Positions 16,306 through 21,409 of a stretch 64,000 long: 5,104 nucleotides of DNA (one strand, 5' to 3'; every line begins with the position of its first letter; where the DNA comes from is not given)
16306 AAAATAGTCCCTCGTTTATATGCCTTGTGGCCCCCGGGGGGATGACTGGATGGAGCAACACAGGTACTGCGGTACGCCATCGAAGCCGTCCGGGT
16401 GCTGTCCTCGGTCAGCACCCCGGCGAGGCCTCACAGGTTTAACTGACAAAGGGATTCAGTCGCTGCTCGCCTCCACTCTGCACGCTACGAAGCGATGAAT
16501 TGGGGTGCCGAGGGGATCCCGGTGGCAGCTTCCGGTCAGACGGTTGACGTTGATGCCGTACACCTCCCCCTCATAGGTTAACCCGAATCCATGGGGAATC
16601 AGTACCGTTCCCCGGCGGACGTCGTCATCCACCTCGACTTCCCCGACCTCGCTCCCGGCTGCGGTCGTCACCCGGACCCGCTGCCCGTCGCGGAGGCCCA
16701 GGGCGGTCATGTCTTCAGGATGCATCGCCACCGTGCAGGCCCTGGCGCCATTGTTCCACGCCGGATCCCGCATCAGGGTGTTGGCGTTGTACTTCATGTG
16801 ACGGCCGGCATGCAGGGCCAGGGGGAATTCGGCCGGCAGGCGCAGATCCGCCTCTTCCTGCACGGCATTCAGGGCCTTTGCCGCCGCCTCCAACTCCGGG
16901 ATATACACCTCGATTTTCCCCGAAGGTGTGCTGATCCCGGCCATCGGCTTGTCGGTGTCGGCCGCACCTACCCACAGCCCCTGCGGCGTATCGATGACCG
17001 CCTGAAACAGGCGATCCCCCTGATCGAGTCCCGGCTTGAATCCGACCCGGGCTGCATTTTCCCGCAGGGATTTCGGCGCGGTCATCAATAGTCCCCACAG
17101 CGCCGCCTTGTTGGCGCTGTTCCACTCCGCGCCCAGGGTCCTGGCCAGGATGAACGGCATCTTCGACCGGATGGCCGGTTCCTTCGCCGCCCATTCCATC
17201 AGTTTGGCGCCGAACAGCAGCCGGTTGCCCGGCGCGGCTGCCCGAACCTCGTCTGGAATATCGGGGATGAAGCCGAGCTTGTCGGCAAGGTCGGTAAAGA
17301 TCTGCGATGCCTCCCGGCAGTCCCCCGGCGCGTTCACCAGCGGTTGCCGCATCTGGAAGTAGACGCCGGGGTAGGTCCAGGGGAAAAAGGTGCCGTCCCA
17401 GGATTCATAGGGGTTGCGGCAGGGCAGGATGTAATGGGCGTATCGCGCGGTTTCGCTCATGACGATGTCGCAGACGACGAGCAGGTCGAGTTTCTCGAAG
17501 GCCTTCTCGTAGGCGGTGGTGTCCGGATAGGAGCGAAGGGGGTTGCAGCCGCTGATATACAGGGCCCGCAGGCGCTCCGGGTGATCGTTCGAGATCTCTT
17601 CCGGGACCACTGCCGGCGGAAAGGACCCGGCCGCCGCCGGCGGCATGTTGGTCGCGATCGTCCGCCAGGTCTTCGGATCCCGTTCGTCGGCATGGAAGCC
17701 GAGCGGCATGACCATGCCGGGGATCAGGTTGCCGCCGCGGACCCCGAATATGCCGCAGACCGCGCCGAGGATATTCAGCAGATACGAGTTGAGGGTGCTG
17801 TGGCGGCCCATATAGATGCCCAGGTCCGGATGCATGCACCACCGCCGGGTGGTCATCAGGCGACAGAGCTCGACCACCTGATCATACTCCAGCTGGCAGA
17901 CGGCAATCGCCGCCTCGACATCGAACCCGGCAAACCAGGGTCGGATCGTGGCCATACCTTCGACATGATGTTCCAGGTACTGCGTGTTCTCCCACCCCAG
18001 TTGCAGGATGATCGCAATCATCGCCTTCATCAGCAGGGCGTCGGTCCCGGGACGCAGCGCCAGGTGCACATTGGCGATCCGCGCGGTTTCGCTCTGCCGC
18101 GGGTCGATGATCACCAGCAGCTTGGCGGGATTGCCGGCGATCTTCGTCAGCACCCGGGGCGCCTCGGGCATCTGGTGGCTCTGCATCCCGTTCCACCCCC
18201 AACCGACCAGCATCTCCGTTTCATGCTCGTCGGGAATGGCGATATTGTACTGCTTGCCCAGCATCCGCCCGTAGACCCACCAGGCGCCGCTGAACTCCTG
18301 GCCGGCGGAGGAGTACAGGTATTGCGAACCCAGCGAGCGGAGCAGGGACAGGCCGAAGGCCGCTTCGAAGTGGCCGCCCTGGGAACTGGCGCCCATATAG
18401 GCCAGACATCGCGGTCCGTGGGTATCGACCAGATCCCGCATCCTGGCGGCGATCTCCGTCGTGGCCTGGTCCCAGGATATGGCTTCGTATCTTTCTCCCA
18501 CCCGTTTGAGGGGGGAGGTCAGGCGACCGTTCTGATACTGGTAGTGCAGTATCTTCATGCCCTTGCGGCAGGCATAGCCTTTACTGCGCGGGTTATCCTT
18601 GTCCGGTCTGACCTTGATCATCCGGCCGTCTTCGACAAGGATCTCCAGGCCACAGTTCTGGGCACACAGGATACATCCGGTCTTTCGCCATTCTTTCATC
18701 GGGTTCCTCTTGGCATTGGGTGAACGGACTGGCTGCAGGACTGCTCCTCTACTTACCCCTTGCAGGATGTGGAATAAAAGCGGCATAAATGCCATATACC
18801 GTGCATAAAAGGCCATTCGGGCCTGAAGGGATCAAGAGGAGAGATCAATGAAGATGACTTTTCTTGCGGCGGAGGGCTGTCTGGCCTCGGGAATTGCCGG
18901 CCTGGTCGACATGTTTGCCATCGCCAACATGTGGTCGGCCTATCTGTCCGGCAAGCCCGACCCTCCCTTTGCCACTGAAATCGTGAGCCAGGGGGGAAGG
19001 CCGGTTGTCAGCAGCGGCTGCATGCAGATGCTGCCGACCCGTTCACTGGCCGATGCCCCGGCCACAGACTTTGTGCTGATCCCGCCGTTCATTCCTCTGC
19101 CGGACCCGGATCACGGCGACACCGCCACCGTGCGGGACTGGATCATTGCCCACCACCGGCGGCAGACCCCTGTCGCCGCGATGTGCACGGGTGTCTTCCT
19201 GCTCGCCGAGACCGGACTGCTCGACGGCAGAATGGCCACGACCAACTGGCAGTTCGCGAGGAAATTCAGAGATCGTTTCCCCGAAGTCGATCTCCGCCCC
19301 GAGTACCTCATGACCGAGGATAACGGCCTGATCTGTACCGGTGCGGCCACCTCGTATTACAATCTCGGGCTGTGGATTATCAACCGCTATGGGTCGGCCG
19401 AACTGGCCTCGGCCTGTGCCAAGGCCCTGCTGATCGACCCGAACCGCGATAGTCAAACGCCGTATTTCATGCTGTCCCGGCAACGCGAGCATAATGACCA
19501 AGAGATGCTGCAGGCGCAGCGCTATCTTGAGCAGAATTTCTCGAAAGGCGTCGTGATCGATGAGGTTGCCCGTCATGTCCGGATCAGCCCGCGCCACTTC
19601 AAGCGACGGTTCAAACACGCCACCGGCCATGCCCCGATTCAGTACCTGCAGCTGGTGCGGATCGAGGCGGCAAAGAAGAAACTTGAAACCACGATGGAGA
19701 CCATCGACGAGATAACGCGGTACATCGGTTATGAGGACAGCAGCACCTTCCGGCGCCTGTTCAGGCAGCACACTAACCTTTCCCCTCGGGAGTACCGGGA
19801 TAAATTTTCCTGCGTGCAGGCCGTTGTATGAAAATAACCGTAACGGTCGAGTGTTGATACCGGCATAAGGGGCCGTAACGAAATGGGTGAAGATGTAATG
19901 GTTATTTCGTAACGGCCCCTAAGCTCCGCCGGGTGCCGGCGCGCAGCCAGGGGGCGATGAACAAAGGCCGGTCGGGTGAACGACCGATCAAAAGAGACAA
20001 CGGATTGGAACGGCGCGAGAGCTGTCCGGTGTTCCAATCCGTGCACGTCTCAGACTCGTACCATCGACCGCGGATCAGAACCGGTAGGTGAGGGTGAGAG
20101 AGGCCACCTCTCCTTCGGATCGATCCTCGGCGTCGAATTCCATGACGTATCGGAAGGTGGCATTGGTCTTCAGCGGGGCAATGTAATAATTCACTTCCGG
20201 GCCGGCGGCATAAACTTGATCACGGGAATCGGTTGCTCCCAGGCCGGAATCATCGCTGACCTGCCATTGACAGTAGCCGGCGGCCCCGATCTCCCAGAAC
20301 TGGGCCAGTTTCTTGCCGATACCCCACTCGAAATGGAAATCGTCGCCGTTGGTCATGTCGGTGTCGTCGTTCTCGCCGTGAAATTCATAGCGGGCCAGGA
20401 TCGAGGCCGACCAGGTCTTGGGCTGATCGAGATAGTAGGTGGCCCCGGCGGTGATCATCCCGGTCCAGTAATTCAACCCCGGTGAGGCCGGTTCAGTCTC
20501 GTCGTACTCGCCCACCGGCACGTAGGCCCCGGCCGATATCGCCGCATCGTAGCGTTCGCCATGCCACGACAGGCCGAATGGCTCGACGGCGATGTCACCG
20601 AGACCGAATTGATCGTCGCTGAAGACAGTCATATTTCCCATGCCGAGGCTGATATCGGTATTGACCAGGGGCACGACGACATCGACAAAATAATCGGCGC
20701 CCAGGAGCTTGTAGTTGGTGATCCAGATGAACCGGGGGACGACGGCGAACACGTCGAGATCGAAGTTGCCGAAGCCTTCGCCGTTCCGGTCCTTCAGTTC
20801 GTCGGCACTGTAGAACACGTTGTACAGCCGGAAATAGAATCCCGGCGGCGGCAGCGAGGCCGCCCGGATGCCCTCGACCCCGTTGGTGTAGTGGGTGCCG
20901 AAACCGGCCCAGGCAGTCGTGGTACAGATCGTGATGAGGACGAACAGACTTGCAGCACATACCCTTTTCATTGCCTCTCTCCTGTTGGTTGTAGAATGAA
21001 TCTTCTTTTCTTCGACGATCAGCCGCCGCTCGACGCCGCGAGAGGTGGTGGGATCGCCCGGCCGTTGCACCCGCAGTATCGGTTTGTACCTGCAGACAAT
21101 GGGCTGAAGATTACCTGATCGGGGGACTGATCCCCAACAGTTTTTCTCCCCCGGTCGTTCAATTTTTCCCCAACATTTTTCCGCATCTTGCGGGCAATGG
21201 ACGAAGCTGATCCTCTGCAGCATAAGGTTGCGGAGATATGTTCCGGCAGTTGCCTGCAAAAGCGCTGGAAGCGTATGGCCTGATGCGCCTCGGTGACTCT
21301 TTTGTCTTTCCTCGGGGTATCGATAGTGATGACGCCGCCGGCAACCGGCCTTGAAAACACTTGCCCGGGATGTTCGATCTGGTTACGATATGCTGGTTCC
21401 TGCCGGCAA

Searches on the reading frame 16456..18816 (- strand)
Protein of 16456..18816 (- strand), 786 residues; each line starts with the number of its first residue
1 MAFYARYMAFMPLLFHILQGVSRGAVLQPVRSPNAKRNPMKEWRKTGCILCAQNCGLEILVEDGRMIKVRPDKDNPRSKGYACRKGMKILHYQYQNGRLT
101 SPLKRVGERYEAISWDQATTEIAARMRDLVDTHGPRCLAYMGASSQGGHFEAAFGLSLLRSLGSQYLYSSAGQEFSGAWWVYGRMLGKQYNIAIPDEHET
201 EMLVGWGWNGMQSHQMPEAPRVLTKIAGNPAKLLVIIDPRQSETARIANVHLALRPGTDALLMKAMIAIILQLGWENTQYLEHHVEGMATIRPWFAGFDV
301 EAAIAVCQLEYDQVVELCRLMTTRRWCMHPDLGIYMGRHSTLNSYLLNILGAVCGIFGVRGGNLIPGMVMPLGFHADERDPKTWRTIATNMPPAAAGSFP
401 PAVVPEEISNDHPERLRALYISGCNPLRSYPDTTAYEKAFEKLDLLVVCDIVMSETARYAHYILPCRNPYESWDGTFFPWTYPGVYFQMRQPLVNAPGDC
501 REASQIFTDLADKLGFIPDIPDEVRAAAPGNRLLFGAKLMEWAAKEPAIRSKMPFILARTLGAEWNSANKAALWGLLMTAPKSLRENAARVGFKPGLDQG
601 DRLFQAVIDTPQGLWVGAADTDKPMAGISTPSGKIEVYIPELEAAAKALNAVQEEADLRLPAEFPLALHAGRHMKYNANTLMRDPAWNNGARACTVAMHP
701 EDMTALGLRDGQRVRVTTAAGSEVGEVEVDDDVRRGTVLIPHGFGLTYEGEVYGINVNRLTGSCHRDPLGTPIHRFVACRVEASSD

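Call 21: search_protein_families(library=pfam, proteins=[window:16456-18816:-], max_evalue=0.00001)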
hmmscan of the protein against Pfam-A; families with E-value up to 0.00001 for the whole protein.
window:16456-18816:- (786 aa): 3 families
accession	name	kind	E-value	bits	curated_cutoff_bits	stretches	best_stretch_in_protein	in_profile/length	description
PF00384.28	Molybdopterin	-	6.9e-30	104.7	24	1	98-512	1-352/353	Molybdopterin oxidoreductase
PF01568.27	Molydop_binding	-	3.2e-19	69.4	26.8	1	666-769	1-100/110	Molydopterin dinucleotide binding domain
PF04879.21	Molybdop_Fe4S4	-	8.8e-13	48.5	22.7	1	43-94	3-54/55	Molybdopterin oxidoreductase Fe4S4 domain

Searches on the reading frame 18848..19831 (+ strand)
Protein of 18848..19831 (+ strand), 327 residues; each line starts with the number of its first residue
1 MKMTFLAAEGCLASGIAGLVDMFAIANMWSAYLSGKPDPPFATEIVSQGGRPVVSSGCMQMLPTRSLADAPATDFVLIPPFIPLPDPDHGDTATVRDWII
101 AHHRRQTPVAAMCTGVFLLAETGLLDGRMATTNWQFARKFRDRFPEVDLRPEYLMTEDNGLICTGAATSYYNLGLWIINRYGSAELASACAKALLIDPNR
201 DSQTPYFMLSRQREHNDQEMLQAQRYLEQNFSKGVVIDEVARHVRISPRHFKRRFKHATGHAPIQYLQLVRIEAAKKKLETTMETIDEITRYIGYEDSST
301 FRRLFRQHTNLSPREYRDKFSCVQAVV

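Call 21: search_protein_families(library=pfam, proteins=[window:18848-19831:+], max_evalue=0.00001)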
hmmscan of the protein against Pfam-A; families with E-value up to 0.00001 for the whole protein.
window:18848-19831:+ (327 aa): 3 families
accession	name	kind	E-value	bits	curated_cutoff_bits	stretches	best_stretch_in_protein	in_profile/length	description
PF12833.13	HTH_18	-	2.2e-22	79.6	33.6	1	241-318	2-79/80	Helix-turn-helix domain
PF00165.29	HTH_AraC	-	7.1e-18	64.7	26.6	2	227-268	1-42/42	Bacterial regulatory helix-turn-helix proteins, AraC family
PF01965.30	DJ-1_PfpI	-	1.2e-10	41.9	26.6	1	42-140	29-128/165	DJ-1/PfpI family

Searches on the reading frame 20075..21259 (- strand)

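Call 21: search_protein_families(library=pfam, proteins=[window:20075-21259:-], max_evalue=0.00001)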
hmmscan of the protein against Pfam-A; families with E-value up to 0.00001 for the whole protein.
window:20075-21259:- (394 aa): 1 family
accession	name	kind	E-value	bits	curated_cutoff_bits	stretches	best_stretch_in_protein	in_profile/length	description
PF13557.12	Phenol_MetA_deg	-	7.3e-58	196.9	22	1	152-389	1-241/242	Putative MetA-pathway of phenol degradation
